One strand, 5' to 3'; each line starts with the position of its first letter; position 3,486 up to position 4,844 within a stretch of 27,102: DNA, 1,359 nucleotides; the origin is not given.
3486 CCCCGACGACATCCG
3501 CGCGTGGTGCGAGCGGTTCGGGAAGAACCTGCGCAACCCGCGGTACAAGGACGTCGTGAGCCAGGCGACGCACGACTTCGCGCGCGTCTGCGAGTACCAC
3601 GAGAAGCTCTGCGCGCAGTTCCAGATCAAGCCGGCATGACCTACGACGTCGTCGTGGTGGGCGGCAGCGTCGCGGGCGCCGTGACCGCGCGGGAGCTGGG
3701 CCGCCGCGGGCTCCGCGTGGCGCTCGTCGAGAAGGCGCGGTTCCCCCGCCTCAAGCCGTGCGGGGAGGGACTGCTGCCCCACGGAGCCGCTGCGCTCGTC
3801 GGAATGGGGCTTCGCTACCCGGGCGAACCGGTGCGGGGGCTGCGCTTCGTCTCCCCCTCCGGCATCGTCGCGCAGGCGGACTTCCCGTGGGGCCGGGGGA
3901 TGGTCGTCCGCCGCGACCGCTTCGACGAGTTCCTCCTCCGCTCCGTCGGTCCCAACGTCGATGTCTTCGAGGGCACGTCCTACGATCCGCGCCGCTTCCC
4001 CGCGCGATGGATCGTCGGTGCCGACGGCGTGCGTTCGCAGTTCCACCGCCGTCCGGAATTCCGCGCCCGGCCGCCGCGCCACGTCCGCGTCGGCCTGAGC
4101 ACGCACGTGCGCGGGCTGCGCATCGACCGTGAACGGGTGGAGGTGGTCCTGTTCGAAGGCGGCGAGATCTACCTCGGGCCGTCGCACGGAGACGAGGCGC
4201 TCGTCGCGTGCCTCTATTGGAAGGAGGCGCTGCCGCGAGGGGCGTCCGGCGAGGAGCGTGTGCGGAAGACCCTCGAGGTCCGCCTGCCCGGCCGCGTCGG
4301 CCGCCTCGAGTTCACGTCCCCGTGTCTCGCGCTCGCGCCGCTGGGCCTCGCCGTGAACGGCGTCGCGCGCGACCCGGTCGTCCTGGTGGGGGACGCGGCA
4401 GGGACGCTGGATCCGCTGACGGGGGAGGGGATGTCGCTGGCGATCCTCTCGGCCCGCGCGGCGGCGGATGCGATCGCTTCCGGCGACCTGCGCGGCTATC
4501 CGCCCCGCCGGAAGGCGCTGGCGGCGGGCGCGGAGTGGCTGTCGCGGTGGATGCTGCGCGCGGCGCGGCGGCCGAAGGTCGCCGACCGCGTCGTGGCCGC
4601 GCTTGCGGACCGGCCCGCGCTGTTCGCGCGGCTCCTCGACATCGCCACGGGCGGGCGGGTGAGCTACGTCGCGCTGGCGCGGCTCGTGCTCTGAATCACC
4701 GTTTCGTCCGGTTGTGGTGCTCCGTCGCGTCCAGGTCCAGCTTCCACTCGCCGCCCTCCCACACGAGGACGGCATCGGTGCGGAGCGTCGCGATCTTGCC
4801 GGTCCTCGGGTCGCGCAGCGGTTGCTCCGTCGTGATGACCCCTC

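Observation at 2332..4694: Divergent bacterial tubulin-like GTPase translationally coupled to a geranylgeranyl-reductase-family flavoprotein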

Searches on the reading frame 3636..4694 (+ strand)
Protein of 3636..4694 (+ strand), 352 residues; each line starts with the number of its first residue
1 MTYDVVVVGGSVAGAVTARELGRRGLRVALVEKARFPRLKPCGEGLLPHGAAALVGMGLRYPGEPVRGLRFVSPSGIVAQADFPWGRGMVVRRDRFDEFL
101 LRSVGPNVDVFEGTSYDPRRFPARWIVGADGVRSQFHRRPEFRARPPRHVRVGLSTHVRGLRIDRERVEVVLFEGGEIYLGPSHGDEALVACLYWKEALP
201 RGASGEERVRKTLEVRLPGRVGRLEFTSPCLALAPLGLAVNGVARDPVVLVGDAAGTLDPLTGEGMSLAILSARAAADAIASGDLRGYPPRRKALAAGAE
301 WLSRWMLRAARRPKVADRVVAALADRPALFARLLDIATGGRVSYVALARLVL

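Call 3: search_protein_families(library=pfam, proteins=[window:3636-4694:+], max_evalue=1)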
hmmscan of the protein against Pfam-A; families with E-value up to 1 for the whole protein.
window:3636-4694:+ (352 aa): 13 families
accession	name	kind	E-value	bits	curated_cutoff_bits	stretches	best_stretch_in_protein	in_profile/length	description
PF01494.25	FAD_binding_3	-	1.7e-14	54.3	22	2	119-281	146-319/349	FAD binding domain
PF01266.30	DAO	-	1.1e-06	28.9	27.9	1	4-36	1-33/353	FAD dependent oxidoreductase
PF04820.20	Trp_halogenase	-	1.2e-05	24.8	21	1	4-50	1-50/458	Tryptophan halogenase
PF07992.20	Pyr_redox_2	-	6.6e-05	22.9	26.1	1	3-36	1-35/291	Pyridine nucleotide-disulphide oxidoreductase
PF13450.12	NAD_binding_8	-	0.00018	22.2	21.9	1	7-35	1-29/68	NAD(P)-binding Rossmann-like domain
PF12831.13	FAD_oxidored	-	0.00027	20.8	27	1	4-36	1-33/416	FAD dependent oxidoreductase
PF00890.30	FAD_binding_2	-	0.0014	18.4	20.4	1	4-34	1-31/414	FAD binding domain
PF05834.18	Lycopene_cycl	-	0.0034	16.9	23.4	1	4-33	1-32/380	Lycopene cyclase protein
PF01946.23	Thi4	-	0.015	15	26.2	1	2-33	17-49/235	Thi4 family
PF03486.20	HI0933_like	-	0.017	15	50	1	4-35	2-33/244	HI0933-like protein Rossmann domain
PF00070.33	Pyr_redox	-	0.084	13.8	22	1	5-37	2-34/82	Pyridine nucleotide-disulphide oxidoreductase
PF01134.28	GIDA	-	0.09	12.3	22.1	1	4-32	1-29/391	Glucose inhibited division protein A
PF08491.16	SE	-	0.16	11.4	20.1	1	238-270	122-154/276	Squalene epoxidase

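Call 4: search_protein_families(library=ncbifam, proteins=[window:3636-4694:+], max_evalue=1)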
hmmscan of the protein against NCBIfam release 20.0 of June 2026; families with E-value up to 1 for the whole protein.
window:3636-4694:+ (352 aa): 119 families (the best 25 are shown)
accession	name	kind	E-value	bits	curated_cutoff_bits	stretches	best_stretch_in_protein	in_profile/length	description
TIGR02032.1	GG-red-SF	subfamily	5.1e-37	128.2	158.8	1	3-280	1-297/297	geranylgeranyl reductase family protein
NF049967.1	QhpG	equivalog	3.5e-20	72.3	240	1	5-282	1-288/423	flavin-dependent monooxygenase QhpG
TIGR02023.1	BchP-ChlP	subfamily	6.4e-20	71.5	343.3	2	3-102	1-100/388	geranylgeranyl diphosphate reductase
NF045655.1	MkRedMenJ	equivalog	8.7e-18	64.4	700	2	230-287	265-322/406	menaquinone reductase MenJ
TIGR01988.1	Ubi-OHases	subfamily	9.6e-14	51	224.65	2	117-284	148-316/387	ubiquinone biosynthesis hydroxylase, UbiH/UbiF/VisC/COQ6 family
NF005788.0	PRK07608.1-3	equivalog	5.2e-13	48.5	478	2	117-282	149-315/388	UbiH/UbiF family hydroxylase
NF041080.1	DGGGPL_reductase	equivalog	5.3e-13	48.6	580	2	2-51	1-52/447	digeranylgeranylglycerophospholipid reductase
NF005452.0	PRK07045.1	equivalog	5.2e-12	45.4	397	2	235-281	273-320/388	putative monooxygenase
TIGR01984.1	UbiH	equivalog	7.5e-11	41.5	392.2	2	122-280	150-310/382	2-octaprenyl-6-methoxyphenyl hydroxylase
NF005720.0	PRK07538.1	subfamily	2e-10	40.2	400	2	3-60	3-60/418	hypothetical protein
NF004356.0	PRK05732.1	equivalog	2.1e-10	40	384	2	121-282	156-318/395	2-octaprenyl-6-methoxyphenyl hydroxylase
NF005949.0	PRK08013.1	equivalog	3.5e-10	39.4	620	2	117-273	151-309/401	FAD-dependent 2-octaprenylphenol hydroxylase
NF005612.0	PRK07364.1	equivalog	4e-10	38.8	487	2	2-34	18-50/415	FAD-dependent hydroxylase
NF006448.0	PRK08773.1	equivalog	5.4e-10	38.5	614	2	2-41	6-45/393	UbiH/UbiF family hydroxylase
NF005951.1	PRK08020.1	equivalog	6.4e-10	38.4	590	2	2-36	2-36/388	3-demethoxyubiquinol 3-hydroxylase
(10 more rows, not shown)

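Call 77: search_solved_structures(query=window:3636-4694:+, max_evalue=0.001)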
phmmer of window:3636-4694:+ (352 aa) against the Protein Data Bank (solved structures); distinct sequences matched with E-value up to 0.001: 29.
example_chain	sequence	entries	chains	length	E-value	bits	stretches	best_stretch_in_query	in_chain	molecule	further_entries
5buk_A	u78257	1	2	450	1.8e-11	47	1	3-56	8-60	FADH2-dependent halogenase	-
3oz2_A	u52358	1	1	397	7.3e-11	45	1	2-102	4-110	Digeranylgeranylglycerophospholipid reductase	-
3e1t_A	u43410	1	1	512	7.3e-11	45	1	3-113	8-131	Halogenase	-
5dbj_E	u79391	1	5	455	1.9e-09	40.3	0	3-60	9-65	FADH2-dependent halogenase PltA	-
4opi_A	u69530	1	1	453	2.4e-09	40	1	2-74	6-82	Conserved Archaeal protein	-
3atq_A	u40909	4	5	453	2.4e-09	40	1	2-74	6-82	Conserved Archaeal protein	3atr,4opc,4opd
4opl_A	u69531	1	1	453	2.4e-09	40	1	2-74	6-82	Conserved Archaeal protein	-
4opg_A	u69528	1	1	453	2.4e-09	40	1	2-74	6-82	Conserved Archaeal protein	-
4opt_A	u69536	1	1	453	2.4e-09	40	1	2-74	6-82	Conserved Archaeal protein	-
6sw2_A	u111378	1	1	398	2.5e-09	39.9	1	117-281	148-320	Probable FAD-dependent monooxygenase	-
2x3n_A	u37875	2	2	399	2.6e-09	39.9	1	117-281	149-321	PROBABLE FAD-DEPENDENT MONOOXYGENASE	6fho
4opu_A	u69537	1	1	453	3.4e-09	39.5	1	2-64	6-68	Conserved Archaeal protein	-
6sw1_A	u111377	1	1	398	3.7e-09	39.4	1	117-281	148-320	Probable FAD-dependent monooxygenase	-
7fco_A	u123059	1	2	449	4.8e-09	39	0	228-296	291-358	ChlB4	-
4n9x_A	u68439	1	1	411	6.1e-08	35.4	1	115-273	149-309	Putative monooxygenase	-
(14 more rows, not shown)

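Call 88: search_protein_families(library=padloc, proteins=[window:3636-4694:+], max_evalue=0.01)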
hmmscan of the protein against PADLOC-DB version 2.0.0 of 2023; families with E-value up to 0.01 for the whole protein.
window:3636-4694:+ (352 aa): 0 families
